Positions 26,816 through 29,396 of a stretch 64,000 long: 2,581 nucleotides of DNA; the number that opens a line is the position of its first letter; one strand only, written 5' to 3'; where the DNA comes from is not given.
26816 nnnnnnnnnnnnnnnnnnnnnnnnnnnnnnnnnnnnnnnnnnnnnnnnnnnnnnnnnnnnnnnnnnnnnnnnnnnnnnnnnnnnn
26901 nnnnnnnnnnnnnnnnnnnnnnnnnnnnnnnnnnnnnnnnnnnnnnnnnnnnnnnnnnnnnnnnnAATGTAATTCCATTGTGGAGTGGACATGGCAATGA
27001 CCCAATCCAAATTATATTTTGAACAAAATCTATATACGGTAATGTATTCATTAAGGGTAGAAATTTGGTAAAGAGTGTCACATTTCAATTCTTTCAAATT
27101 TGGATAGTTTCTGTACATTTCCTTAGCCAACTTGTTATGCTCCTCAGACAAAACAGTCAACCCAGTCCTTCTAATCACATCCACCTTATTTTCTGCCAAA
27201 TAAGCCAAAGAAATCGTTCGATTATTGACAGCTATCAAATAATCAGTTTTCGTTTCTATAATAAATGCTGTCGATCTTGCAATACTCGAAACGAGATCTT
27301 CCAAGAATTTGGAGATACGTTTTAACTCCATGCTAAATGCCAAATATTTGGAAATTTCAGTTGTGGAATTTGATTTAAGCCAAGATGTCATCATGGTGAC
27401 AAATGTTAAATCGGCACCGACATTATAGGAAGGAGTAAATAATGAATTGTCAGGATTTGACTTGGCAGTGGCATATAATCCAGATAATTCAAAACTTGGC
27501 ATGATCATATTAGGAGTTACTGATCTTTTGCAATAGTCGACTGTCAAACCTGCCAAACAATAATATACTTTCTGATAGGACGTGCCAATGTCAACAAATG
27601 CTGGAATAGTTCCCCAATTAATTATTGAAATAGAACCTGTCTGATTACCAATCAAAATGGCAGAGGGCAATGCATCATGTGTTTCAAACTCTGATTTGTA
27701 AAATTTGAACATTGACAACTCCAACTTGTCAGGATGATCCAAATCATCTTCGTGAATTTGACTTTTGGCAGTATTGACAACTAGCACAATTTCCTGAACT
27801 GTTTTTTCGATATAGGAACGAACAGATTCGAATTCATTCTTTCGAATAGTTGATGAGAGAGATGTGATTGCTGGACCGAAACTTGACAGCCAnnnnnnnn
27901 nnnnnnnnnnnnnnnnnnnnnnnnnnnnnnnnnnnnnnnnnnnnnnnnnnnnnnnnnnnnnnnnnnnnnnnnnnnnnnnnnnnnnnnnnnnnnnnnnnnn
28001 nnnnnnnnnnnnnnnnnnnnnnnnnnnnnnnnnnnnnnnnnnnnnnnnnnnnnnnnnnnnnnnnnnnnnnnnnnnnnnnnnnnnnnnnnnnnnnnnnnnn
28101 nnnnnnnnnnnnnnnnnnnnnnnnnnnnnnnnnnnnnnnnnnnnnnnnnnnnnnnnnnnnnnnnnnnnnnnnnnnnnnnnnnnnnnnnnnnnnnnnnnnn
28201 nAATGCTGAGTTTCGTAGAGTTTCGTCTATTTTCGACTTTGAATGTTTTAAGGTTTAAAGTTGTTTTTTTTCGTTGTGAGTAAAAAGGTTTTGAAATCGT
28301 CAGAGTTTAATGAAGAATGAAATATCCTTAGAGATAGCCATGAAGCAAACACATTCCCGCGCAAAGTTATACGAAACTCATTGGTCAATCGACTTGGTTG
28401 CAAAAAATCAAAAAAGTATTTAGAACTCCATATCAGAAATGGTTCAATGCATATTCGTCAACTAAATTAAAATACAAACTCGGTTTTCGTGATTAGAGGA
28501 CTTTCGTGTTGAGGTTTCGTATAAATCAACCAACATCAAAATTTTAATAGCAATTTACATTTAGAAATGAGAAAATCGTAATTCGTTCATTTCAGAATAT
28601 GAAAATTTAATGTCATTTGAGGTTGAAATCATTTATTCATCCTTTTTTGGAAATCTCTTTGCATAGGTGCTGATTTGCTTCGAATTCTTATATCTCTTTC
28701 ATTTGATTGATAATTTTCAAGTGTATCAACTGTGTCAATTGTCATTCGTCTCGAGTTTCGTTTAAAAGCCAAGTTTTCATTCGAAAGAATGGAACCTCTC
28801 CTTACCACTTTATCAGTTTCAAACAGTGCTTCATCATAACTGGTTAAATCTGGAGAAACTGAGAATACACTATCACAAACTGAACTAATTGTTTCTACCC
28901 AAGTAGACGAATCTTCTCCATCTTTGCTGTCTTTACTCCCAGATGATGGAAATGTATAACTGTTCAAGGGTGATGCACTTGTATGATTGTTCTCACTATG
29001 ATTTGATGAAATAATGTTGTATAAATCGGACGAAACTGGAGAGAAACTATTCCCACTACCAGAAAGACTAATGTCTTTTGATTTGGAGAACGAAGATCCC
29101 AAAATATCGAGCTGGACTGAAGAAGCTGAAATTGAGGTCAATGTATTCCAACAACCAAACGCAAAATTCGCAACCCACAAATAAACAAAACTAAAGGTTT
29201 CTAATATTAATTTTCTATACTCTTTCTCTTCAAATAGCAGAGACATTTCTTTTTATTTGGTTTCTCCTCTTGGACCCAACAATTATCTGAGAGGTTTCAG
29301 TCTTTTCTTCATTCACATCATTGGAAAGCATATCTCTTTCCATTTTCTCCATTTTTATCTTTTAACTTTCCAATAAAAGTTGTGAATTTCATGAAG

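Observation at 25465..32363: Pair of receptor-like TM–ectodomain–TM–HAMP proteins with alternative outputs (RGS domain versus degenerate cyclase-homology domain), close to Gα-like genes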

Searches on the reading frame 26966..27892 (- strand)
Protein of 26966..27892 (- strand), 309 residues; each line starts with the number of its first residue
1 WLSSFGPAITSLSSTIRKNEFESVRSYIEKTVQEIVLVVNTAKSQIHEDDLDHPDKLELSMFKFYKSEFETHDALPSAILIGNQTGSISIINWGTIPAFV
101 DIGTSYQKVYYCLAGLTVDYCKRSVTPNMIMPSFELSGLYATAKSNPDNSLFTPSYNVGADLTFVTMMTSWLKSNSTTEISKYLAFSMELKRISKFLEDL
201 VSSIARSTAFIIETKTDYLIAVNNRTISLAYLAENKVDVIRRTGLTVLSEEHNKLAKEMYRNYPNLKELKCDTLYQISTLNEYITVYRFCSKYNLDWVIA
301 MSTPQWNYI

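Call 59: search_solved_structures(query=A7, max_evalue=10, show_alignments=2)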
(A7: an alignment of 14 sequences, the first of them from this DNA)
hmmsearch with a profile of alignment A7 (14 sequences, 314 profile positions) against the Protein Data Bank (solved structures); distinct sequences matched with E-value up to 10: 13.
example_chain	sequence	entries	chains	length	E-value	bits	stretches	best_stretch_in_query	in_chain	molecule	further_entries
7k5n_A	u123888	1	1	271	0.19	14.1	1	142-208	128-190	Sensor domain-containing diguanylate cyclase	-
4ond_A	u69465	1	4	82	0.73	12.2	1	79-129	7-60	Ancestral SR2 Helix Mutant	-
2ff0_A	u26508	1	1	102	0.95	11.9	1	82-134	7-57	Steroidogenic factor 1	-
5krb_B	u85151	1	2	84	1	11.7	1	80-127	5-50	Nuclear receptor subfamily 6 group A member 1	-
4tnt_A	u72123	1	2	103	1.2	11.5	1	77-123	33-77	Mineralocorticoid receptor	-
8pki_K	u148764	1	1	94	1.5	11.2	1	82-134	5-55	Nuclear receptor subfamily 5 group A member 2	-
5cc0_A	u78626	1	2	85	1.7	11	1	78-129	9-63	AncSR2 DNA Binding Domain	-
4oor_A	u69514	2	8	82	1.8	11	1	79-129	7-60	Ancestral Steroid Receptor 2 DNA binding domain | Ancestral Steroid Receptor 2 DBD helix mutant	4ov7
5cbz_A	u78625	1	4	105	1.9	10.9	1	78-123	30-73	AncMR DNA Binding Domain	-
5l0m_A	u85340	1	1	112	2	10.8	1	82-134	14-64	Nuclear receptor subfamily 5 group A member 2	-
2a66_A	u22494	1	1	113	2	10.8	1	82-134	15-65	Orphan nuclear receptor NR5A2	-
2c7a_A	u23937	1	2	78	2.1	10.7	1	80-129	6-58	PROGESTERONE RECEPTOR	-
2ebl_A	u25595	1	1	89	2.5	10.5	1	79-123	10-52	COUP transcription factor 1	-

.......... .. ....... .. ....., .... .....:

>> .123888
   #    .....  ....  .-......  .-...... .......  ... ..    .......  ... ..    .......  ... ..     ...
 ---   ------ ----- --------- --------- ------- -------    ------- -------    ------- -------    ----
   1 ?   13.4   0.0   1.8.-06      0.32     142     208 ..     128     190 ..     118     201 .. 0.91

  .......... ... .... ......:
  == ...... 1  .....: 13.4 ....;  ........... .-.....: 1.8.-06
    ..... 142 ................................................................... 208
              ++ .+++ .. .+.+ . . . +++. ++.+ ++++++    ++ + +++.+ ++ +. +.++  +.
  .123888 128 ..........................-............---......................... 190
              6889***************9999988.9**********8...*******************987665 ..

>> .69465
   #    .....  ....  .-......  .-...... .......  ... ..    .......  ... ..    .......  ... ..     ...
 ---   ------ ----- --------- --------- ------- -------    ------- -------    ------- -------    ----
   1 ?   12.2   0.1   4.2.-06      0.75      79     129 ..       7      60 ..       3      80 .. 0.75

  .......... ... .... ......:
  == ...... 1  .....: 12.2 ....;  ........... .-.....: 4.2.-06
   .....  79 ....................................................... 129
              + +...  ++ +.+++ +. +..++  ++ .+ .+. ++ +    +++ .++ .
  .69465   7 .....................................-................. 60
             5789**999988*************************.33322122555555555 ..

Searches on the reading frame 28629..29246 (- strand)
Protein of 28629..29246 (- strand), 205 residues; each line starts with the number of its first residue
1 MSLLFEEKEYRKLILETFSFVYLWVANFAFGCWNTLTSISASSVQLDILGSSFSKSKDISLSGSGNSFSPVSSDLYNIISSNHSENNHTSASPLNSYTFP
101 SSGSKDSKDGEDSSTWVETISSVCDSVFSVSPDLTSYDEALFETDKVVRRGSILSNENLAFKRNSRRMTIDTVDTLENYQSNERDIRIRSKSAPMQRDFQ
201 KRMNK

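Call 3: search_protein_families(library=pfam, proteins=[window:28629-29246:-], max_evalue=1)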
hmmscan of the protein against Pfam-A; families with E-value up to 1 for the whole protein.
window:28629-29246:- (205 aa): 1 family
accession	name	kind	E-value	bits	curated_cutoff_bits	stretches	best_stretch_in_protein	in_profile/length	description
PF12117.13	NS1_C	-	0.00033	21.3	25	1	49-133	25-110/121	Parvovirus non-structural protein 1, C-terminal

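Call 62: list_cluster_members(proteins=[window:28632-29246:-, window:203-1204:-, window:32489-33796:+, P0010, P0009, P0105, P0066, P0031])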
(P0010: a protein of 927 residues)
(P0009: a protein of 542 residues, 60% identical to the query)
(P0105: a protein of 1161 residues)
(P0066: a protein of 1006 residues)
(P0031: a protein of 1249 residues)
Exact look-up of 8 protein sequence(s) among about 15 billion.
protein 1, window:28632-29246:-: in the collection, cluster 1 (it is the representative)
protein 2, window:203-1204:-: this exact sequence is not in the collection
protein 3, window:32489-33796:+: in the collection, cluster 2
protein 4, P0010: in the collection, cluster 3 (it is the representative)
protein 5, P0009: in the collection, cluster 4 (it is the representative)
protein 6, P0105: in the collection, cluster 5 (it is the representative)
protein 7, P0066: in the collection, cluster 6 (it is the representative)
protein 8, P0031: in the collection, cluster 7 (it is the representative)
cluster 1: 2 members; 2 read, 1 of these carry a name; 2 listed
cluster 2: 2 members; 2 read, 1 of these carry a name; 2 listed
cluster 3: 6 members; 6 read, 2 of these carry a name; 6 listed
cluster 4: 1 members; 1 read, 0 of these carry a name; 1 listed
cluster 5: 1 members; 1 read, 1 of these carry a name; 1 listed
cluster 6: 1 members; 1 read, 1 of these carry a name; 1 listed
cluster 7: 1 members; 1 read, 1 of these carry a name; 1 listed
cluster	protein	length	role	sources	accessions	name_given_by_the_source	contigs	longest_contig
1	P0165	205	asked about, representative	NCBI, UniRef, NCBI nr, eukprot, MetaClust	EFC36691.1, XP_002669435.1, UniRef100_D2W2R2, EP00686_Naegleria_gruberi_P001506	predicted protein [Naegleria gruberi] | Predicted protein n=1 Tax=Naegleria gruberi TaxID=5762 RepID=D2W2R2_NAEGR | uncharacterized protein NAEGRDRAFT_75679 [Naegleria gruberi]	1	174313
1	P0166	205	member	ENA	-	-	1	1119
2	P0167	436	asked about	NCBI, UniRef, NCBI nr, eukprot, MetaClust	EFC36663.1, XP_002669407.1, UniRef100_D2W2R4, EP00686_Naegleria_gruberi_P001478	cinnamyl-alcohol dehydrogenase [Naegleria gruberi] | Cinnamyl-alcohol dehydrogenase n=1 Tax=Naegleria gruberi TaxID=5762 RepID=D2W2R4_NAEGR | XP_002669407.1 cinnamyl-alcohol dehydrogenase [Naegleria gruberi strain NEG-M]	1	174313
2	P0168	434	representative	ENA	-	-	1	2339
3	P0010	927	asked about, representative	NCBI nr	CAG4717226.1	unnamed protein product [Naegleria fowleri]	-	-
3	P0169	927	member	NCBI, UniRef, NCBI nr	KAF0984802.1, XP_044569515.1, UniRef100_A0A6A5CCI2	hypothetical protein FDP41_000701 [Naegleria fowleri] | Uncharacterized protein n=1 Tax=Naegleria fowleri TaxID=5763 RepID=A0A6A5CCI2_NAEFO | uncharacterized protein FDP41_000701 [Naegleria fowleri]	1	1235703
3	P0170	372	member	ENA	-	-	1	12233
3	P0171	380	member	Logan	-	-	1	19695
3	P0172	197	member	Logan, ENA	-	-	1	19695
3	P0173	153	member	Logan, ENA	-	-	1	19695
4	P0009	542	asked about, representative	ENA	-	-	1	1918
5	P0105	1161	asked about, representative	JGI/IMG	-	ankyrin repeat protein/class 3 adenylate cyclase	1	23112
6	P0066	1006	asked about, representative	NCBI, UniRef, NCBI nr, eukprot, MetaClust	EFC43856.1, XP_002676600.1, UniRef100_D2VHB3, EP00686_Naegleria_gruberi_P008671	predicted protein [Naegleria gruberi] | Predicted protein n=1 Tax=Naegleria gruberi TaxID=5762 RepID=D2VHB3_NAEGR | uncharacterized protein NAEGRDRAFT_49457 [Naegleria gruberi]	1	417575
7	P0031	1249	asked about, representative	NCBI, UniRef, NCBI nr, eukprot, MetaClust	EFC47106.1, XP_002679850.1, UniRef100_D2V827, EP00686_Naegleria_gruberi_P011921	predicted protein [Naegleria gruberi] | Predicted protein n=1 Tax=Naegleria gruberi TaxID=5762 RepID=D2V827_NAEGR | uncharacterized protein NAEGRDRAFT_65007 [Naegleria gruberi]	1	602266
